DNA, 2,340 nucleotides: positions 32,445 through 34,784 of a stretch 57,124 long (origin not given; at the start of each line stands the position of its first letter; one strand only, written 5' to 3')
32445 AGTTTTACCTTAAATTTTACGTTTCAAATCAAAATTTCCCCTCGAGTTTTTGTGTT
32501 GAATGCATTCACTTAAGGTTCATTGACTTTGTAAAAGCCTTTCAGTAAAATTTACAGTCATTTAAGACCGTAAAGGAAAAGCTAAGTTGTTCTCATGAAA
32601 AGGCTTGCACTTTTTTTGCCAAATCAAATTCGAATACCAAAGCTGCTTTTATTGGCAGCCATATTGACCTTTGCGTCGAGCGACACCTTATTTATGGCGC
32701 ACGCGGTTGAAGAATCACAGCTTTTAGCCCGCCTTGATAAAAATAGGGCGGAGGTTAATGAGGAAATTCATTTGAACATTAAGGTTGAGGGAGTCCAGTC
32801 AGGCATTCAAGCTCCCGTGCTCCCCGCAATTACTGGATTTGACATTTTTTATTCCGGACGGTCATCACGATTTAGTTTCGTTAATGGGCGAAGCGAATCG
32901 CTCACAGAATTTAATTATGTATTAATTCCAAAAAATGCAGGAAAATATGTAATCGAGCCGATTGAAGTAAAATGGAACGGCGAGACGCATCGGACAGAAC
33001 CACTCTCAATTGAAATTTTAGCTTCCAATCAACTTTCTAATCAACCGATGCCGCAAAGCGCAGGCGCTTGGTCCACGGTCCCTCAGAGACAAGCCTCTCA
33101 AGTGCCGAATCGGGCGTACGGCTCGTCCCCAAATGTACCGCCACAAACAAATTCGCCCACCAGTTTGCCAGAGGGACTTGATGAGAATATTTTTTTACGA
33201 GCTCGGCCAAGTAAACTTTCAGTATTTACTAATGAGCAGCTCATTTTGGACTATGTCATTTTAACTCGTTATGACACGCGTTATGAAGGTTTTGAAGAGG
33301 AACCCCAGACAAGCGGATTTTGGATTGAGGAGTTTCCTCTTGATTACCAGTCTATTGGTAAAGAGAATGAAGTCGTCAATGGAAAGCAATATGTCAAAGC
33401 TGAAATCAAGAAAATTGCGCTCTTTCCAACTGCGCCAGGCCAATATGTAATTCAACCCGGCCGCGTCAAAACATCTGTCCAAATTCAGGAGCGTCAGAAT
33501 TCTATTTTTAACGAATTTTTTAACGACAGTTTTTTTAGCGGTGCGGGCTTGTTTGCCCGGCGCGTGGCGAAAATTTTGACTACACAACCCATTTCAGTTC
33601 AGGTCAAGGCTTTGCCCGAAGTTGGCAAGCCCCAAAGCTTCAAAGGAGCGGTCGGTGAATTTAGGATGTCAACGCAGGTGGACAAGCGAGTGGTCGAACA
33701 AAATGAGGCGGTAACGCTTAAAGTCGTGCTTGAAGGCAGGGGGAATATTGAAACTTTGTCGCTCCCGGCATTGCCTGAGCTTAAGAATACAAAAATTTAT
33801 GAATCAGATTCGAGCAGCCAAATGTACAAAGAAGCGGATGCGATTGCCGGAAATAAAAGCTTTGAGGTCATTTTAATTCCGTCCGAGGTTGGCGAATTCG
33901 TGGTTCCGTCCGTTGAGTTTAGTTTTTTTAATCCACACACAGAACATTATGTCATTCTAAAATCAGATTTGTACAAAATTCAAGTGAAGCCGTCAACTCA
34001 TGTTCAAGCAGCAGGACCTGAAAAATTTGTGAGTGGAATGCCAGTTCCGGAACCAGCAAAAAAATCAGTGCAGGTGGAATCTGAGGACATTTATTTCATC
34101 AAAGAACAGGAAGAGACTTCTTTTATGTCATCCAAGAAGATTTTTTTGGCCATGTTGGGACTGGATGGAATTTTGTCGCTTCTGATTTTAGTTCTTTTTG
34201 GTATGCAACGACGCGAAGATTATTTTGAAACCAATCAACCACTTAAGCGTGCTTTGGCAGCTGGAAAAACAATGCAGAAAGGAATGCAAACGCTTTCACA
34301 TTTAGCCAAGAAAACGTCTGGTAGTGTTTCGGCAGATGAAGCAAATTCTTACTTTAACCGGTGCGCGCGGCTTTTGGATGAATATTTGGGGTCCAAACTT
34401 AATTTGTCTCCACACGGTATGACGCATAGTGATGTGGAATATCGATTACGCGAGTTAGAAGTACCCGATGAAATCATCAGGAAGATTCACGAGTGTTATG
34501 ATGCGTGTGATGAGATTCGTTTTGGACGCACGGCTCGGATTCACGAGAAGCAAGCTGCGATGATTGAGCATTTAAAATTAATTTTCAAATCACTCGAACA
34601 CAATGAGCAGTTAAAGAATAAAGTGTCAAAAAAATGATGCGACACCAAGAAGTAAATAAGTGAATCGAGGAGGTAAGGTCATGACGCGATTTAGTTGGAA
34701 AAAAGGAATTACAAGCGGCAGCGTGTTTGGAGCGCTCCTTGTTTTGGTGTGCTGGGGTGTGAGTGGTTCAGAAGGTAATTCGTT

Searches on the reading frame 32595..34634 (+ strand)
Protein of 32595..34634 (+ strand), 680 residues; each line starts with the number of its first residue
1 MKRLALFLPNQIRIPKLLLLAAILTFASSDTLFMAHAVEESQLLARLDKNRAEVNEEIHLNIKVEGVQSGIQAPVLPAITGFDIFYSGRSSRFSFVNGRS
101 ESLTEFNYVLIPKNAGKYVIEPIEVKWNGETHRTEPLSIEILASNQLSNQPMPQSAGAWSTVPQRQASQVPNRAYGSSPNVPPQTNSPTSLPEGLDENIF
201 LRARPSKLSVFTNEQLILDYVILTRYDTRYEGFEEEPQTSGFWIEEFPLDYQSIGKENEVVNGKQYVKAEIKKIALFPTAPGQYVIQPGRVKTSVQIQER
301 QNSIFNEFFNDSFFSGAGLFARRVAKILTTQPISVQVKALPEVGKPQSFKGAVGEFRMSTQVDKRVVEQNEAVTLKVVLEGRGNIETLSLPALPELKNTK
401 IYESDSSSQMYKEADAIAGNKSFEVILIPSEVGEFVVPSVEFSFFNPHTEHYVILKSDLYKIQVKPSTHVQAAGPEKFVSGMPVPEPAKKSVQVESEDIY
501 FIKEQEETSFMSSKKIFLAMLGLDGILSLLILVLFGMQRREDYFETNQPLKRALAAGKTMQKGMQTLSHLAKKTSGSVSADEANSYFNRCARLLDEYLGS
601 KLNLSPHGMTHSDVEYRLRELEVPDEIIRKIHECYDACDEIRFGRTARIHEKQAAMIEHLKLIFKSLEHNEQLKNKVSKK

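Call 37: list_cluster_members(proteins=[window:32595-34634:+, window:37898-39166:+, window:17144-18661:+, window:14940-16463:+, window:41608-42249:+, window:6947-8617:+, window:20010-21095:+, window:23492-24613:+])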
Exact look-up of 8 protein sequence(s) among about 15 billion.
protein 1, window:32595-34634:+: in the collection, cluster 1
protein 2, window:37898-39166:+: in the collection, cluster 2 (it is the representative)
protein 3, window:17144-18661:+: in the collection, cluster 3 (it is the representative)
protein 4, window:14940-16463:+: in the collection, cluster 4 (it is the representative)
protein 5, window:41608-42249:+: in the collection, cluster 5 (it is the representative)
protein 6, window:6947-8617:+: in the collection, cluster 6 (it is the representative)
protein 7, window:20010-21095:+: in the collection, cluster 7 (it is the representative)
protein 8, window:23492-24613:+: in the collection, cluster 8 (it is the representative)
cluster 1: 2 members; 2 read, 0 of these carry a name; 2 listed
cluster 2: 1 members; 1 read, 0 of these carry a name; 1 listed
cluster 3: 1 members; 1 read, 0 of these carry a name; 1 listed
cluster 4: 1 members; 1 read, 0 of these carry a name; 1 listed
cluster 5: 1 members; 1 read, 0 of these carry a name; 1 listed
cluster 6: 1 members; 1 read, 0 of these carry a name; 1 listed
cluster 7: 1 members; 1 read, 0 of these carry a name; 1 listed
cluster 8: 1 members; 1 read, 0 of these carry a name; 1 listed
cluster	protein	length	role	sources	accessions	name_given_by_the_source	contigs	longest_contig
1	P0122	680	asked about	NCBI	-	-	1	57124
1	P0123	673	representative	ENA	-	-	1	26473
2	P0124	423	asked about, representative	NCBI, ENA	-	-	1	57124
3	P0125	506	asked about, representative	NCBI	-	-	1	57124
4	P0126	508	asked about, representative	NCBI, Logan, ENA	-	-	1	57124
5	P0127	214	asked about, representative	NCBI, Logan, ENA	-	-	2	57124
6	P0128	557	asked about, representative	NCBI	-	-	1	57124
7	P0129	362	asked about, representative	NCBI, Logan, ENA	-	-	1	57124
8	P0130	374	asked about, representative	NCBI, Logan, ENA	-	-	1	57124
